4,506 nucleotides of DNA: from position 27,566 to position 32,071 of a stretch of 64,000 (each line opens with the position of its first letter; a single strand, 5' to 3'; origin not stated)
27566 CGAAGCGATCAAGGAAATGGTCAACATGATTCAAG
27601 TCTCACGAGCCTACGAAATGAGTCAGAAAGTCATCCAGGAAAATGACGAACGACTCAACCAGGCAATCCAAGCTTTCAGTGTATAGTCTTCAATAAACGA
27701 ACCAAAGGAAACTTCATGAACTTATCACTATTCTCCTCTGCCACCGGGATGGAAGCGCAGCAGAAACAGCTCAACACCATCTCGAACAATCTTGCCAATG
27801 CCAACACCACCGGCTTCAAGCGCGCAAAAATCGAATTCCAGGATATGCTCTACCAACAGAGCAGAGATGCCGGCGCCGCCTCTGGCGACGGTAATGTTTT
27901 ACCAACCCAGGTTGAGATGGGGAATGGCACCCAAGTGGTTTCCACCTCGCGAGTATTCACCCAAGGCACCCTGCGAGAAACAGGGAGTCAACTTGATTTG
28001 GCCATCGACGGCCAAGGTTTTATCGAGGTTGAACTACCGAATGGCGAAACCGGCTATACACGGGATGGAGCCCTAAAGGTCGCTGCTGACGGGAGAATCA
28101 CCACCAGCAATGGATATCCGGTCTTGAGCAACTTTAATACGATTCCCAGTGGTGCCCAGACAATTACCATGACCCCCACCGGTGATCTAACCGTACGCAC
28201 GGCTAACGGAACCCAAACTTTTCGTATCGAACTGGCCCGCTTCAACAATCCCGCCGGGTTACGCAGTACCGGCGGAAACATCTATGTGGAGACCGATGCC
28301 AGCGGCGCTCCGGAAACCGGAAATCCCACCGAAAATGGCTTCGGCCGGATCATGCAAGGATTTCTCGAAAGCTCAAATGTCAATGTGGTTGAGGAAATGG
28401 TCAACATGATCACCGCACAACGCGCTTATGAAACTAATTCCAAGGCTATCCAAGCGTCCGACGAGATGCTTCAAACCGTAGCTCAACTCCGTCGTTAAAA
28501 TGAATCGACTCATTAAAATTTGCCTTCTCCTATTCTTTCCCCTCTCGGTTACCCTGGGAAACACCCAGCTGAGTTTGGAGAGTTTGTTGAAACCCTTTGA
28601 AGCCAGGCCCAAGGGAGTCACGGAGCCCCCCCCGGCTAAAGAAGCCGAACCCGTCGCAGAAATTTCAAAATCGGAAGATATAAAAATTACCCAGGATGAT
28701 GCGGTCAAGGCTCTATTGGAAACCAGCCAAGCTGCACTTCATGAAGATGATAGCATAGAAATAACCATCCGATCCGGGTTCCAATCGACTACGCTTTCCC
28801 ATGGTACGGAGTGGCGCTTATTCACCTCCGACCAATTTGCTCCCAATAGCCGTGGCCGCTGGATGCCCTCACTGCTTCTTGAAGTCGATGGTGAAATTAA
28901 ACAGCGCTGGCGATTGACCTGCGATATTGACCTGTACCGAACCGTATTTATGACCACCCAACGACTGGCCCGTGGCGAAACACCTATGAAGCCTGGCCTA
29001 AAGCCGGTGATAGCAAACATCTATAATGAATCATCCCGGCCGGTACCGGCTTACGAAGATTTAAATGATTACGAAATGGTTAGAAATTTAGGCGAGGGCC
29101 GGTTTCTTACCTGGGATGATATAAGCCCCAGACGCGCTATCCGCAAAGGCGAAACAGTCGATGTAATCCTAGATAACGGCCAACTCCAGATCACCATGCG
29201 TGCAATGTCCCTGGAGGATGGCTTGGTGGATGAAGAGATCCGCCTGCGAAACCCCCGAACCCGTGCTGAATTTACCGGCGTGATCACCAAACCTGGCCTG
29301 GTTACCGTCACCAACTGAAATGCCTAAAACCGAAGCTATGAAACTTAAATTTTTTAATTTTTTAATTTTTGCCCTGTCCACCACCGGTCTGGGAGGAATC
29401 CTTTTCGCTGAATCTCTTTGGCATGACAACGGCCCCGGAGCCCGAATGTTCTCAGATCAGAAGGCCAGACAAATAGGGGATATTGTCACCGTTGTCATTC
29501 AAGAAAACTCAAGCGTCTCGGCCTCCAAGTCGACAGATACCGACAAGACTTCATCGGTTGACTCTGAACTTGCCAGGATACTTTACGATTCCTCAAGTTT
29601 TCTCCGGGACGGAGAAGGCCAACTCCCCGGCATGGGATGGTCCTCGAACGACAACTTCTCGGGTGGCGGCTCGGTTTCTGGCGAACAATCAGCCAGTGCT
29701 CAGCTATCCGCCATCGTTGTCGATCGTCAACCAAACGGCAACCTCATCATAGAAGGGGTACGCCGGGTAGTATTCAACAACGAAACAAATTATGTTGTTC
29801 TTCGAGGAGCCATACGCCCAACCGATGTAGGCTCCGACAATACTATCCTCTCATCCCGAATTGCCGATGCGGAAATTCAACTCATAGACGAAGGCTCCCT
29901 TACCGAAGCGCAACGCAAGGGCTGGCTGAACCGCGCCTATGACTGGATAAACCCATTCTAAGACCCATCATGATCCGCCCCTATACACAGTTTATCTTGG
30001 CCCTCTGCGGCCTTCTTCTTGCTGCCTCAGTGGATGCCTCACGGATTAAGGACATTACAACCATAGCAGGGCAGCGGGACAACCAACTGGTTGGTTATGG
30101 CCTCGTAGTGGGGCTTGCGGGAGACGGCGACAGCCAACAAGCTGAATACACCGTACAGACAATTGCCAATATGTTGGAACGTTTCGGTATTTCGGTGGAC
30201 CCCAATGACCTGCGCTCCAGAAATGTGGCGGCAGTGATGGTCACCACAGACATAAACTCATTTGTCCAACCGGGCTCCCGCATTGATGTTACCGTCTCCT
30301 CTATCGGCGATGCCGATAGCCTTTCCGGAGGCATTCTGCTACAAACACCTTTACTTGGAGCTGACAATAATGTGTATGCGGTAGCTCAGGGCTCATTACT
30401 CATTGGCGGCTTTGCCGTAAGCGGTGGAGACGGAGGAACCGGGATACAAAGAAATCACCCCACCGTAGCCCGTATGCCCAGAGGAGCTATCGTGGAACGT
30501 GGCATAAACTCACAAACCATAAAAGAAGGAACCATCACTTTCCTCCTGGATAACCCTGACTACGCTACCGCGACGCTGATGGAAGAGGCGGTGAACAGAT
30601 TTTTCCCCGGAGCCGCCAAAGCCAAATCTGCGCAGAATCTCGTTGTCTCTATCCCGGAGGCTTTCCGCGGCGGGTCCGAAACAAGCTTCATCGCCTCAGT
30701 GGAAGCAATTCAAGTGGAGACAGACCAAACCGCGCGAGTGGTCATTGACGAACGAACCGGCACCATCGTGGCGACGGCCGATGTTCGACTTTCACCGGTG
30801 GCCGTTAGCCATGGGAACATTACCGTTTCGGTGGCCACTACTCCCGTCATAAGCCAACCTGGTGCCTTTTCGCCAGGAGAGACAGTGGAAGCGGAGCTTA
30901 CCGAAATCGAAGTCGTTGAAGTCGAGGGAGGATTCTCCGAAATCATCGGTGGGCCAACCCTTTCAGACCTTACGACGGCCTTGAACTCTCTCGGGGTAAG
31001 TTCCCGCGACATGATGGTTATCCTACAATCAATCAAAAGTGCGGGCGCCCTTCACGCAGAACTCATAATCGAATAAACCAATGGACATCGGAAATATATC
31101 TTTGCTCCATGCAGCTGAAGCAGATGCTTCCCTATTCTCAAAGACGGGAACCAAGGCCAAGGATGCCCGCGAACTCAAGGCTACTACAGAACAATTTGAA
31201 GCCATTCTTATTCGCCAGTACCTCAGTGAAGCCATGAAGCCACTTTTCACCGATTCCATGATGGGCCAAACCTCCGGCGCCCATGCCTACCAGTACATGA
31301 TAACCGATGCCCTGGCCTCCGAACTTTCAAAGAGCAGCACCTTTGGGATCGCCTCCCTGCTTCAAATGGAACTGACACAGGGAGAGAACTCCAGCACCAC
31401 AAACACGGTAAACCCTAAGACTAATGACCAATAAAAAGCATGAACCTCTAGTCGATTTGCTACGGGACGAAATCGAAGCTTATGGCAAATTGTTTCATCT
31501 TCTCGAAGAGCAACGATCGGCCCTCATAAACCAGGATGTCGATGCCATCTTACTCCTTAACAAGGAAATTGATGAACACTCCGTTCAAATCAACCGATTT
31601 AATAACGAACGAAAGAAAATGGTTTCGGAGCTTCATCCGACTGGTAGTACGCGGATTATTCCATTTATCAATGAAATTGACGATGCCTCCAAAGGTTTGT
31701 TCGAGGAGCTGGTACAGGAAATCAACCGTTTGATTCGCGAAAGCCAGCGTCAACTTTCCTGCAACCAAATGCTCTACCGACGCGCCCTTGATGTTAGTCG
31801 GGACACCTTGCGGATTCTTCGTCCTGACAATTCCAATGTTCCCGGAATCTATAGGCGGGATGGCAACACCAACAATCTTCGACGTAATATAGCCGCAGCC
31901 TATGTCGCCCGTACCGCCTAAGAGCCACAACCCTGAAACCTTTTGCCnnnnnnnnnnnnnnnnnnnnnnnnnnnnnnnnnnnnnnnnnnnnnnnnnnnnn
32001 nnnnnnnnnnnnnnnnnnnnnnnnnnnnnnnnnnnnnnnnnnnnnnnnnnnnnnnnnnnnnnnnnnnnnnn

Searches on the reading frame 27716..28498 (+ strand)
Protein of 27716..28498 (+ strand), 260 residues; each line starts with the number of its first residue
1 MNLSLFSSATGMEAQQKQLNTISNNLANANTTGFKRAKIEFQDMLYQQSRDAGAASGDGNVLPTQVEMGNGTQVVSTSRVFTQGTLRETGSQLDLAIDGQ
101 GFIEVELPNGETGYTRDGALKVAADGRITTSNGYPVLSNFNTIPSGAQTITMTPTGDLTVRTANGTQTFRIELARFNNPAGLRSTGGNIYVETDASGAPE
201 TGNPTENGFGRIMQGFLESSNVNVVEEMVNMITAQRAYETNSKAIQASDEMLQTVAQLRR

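Call 6: search_protein_families(library=pfam, proteins=[window:27716-28498:+])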
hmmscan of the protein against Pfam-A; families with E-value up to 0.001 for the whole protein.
window:27716-28498:+ (260 aa): 3 families
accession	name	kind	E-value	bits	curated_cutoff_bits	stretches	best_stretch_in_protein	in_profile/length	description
PF06429.18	Flg_bbr_C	-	5.3e-24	83.9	23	1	213-258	1-46/46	Flagellar basal body rod FlgEFG protein C-terminal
PF22692.1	LlgE_F_G_D1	-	5.2e-19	68.6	27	1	96-160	1-64/64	Flagellar hook protein FlgE/F/G D1 domain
PF00460.25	Flg_bb_rod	-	2.5e-12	46.9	20.7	1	8-35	4-31/31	Flagella basal body rod protein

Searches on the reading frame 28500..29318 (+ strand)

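Call 6: search_protein_families(library=pfam, proteins=[window:28500-29318:+])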
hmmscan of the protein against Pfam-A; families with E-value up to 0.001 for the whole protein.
window:28500-29318:+ (272 aa): 1 family
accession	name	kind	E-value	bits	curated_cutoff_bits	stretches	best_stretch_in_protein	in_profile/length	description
PF13144.11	ChapFlgA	-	1.7e-13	51.1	23.8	1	149-270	3-122/122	Chaperone for flagella basal body P-ring formation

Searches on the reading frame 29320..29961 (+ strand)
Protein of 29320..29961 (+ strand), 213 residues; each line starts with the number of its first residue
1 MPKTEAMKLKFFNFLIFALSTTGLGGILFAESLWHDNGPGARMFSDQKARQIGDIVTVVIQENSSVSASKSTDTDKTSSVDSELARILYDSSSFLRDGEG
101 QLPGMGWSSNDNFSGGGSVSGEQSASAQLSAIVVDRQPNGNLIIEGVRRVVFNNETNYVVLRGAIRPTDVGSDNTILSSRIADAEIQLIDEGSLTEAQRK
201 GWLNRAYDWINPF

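Call 11: search_protein_families(library=pfam, proteins=[window:29320-29961:+], max_evalue=0.01)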
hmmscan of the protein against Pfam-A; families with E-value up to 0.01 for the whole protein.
window:29320-29961:+ (213 aa): 1 family
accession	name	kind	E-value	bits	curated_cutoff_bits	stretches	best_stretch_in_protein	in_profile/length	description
PF02107.21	FlgH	-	4.4e-50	170.1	27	1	31-212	5-172/172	Flagellar L-ring protein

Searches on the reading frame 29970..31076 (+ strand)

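Call 11: search_protein_families(library=pfam, proteins=[window:29970-31076:+], max_evalue=0.01)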
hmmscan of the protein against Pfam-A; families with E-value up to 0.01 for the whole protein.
window:29970-31076:+ (368 aa): 1 family
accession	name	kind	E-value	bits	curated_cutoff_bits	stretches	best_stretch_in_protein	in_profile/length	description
PF02119.21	FlgI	-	7.3e-125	416.8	25.3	1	25-367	1-343/343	Flagellar P-ring protein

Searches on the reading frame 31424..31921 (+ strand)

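Call 11: search_protein_families(library=pfam, proteins=[window:31424-31921:+], max_evalue=0.01)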
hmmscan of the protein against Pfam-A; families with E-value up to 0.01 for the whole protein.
window:31424-31921:+ (165 aa): 1 family
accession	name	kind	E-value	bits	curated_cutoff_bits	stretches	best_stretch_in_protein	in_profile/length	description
PF05130.17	FlgN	-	5.1e-21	76.1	30.5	1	8-150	5-146/147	FlgN protein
